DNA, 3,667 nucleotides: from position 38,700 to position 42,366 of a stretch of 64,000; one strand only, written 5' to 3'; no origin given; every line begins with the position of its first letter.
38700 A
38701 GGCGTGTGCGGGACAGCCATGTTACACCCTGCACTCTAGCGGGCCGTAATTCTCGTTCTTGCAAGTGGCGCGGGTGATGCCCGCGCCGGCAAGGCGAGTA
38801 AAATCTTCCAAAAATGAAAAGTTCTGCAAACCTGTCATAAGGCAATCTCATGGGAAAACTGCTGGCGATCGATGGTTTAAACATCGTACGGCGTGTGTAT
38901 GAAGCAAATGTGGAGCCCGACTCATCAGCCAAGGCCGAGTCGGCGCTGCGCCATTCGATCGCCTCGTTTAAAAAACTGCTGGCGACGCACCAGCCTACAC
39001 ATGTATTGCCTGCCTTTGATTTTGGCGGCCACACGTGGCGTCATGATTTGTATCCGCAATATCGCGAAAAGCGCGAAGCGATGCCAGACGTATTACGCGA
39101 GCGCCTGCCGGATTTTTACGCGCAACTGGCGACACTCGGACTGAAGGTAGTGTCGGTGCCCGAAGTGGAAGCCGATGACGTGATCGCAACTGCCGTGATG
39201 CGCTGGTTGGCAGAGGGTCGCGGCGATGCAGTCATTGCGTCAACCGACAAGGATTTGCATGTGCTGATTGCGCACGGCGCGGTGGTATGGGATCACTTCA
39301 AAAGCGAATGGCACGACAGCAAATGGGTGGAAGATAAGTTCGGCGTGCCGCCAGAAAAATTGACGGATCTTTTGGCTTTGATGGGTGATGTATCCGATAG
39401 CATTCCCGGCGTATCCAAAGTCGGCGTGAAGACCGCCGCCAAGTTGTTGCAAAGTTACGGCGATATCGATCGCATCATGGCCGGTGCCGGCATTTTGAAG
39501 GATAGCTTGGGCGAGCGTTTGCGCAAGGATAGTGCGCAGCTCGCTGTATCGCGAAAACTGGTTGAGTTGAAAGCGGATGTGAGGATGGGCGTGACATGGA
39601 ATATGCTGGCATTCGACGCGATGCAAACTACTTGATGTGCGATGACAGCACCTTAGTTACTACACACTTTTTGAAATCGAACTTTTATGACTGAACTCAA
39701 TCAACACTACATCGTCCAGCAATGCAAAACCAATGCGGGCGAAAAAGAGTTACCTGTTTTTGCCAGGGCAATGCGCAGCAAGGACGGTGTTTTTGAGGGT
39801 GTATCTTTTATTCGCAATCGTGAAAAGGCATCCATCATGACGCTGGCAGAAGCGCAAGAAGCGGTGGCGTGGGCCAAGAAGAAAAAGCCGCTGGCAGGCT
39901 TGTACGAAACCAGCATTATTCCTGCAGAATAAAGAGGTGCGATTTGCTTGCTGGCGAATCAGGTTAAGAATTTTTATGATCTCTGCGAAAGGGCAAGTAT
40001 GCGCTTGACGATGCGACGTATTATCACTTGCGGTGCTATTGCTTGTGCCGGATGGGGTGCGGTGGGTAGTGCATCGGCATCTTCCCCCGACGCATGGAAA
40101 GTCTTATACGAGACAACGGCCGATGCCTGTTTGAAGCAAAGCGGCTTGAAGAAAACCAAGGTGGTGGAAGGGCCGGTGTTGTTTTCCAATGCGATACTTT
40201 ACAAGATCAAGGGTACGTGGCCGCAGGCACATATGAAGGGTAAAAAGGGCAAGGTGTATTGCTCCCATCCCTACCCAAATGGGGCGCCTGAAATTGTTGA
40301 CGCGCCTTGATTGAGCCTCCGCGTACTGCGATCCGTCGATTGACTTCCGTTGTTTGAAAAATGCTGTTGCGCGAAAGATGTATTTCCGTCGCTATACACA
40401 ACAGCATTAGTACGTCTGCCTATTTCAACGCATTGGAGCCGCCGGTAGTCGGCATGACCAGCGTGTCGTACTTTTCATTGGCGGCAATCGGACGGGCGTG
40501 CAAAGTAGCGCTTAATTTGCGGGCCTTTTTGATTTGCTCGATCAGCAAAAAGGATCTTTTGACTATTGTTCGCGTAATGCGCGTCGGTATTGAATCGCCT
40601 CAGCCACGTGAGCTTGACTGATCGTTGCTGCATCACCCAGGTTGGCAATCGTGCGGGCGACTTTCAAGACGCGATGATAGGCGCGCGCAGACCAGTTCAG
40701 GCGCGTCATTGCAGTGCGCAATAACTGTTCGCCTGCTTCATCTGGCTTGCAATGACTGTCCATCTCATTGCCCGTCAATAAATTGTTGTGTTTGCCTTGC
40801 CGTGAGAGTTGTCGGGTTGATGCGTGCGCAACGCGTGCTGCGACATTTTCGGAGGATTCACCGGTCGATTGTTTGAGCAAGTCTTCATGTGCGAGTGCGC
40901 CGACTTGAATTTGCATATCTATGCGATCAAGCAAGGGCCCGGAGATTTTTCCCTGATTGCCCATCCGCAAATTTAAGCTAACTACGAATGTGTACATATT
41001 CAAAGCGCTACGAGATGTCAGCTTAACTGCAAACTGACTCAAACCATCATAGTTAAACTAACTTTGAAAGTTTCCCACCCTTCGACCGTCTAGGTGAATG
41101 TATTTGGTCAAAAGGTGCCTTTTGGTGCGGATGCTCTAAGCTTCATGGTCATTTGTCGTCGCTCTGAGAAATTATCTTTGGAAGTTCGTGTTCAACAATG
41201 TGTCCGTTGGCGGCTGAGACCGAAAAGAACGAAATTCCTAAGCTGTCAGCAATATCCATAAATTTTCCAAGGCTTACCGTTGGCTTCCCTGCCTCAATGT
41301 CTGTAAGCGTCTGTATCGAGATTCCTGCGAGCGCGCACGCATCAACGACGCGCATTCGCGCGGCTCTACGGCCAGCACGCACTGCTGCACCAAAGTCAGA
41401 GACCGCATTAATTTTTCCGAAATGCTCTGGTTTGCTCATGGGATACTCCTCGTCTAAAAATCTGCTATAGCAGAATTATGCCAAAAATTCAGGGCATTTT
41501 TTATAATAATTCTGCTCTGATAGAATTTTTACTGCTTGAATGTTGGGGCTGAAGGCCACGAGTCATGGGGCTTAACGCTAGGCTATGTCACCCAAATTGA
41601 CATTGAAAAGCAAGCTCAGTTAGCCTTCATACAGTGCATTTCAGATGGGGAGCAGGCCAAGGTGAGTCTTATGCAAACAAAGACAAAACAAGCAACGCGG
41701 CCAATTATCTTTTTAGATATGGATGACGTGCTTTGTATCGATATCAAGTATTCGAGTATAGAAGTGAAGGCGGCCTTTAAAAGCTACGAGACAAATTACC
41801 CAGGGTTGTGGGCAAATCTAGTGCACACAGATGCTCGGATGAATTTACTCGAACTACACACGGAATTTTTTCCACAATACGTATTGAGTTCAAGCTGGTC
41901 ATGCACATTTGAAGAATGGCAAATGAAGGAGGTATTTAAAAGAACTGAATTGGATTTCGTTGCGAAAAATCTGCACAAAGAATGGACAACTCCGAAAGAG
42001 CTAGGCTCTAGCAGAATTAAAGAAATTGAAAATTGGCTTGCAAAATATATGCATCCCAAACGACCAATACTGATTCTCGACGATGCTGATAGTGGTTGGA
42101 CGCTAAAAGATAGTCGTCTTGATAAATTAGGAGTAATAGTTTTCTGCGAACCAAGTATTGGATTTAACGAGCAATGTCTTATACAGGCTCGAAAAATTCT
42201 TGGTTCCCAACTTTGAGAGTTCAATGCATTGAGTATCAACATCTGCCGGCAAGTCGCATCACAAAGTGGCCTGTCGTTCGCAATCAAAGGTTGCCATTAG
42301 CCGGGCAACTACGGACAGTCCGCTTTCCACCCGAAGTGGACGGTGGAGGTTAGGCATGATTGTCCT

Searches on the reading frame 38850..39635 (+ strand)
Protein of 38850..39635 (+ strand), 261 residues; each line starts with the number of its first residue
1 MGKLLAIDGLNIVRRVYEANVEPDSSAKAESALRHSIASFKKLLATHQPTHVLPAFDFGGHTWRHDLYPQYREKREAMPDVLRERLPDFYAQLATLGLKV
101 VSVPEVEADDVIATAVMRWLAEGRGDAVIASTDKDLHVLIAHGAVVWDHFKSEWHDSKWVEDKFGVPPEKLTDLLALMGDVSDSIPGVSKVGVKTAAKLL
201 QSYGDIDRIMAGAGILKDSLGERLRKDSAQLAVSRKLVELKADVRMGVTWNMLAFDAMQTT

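Call 84: list_cluster_members(proteins=[P0001, P0171, window:38850-39635:+])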
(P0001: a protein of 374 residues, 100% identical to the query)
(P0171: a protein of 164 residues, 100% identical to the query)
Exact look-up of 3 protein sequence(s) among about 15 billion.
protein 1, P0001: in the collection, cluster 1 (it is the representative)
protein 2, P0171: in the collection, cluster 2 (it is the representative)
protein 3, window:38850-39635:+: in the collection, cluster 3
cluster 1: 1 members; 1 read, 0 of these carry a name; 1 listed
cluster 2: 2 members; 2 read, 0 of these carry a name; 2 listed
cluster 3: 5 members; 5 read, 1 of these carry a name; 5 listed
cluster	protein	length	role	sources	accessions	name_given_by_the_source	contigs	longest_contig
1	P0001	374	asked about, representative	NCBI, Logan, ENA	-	-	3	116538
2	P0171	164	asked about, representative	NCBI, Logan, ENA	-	-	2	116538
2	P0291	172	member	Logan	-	-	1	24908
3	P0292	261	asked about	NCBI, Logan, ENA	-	-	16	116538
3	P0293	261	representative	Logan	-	-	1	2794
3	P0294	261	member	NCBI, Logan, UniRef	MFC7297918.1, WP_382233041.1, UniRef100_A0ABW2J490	5'-3' exonuclease [Herminiimonas aquatilis] | 5'-3' exonuclease H3TH domain-containing protein n=1 Tax=Herminiimonas aquatilis ...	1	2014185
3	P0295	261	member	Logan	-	-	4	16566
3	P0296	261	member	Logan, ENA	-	-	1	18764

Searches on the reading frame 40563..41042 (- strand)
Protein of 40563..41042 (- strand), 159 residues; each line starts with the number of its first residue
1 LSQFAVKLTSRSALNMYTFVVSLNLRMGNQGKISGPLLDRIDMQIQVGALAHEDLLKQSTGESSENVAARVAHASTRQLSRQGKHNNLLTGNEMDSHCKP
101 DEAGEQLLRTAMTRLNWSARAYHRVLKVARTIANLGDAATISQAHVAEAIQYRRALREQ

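Call 3: search_protein_families(library=pfam, proteins=[window:40563-41042:-], max_evalue=0.01)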
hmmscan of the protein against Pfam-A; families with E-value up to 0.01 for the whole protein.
window:40563-41042:- (159 aa): 2 families
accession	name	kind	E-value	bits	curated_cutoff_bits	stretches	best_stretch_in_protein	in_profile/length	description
PF13335.12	Mg_chelatase_C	-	1.1e-30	106.5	26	1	61-153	1-94/94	Magnesium chelatase, subunit ChlI C-terminal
PF01078.27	Mg_chelatase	-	0.00036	20.4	20.3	1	30-53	182-205/207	Magnesium chelatase, subunit ChlI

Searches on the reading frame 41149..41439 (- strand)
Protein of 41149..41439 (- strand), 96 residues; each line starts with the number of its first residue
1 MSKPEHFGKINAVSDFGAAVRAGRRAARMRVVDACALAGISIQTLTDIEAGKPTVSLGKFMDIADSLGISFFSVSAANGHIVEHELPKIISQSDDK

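Call 3: search_protein_families(library=pfam, proteins=[window:41149-41439:-], max_evalue=0.01)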
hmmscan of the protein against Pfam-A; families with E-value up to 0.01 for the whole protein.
window:41149-41439:- (96 aa): 3 families
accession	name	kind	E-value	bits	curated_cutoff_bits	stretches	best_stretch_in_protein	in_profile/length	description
PF13560.12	HTH_31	-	1.7e-06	28.7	27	1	15-68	1-55/64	Helix-turn-helix domain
PF01381.28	HTH_3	-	1.3e-05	25.5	23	1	22-71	3-52/55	Helix-turn-helix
PF13443.12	HTH_26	-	0.0011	19.6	22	1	28-70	10-53/63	Cro/C1-type HTH DNA-binding domain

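Call 4: search_protein_families(library=padloc, proteins=[window:41149-41439:-], max_evalue=0.01)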
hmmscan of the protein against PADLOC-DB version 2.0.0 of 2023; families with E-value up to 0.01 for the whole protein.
window:41149-41439:- (96 aa): 1 family
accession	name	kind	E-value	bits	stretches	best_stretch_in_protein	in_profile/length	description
PDLC02926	HTH_VI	-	4.7e-06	24.8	1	16-71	2-57/92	-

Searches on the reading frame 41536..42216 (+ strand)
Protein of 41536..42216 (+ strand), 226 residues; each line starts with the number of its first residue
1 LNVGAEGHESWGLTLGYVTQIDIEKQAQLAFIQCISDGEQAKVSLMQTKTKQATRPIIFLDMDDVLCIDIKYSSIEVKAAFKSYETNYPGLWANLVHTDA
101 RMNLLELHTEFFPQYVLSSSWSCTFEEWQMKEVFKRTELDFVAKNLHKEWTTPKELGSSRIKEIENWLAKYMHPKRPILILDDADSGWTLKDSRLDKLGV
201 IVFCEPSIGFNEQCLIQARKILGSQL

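Call 3: search_protein_families(library=pfam, proteins=[window:41536-42216:+], max_evalue=0.01)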
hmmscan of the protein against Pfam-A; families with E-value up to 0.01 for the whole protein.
window:41536-42216:+ (226 aa): 1 family
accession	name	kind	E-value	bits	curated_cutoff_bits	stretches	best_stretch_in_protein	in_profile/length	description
PF18143.6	HAD_SAK_2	-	1.2e-11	45.6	27.5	1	57-213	1-137/139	HAD domain in Swiss Army Knife RNA repair proteins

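Call 4: search_protein_families(library=padloc, proteins=[window:41536-42216:+], max_evalue=0.01)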
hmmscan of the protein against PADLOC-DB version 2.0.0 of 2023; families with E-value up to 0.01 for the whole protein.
window:41536-42216:+ (226 aa): 0 families

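Call 6: search_protein_families(library=ncbifam, proteins=[window:41536-42216:+], max_evalue=0.01)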
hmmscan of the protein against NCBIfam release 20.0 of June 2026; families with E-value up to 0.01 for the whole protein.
window:41536-42216:+ (226 aa): 0 families
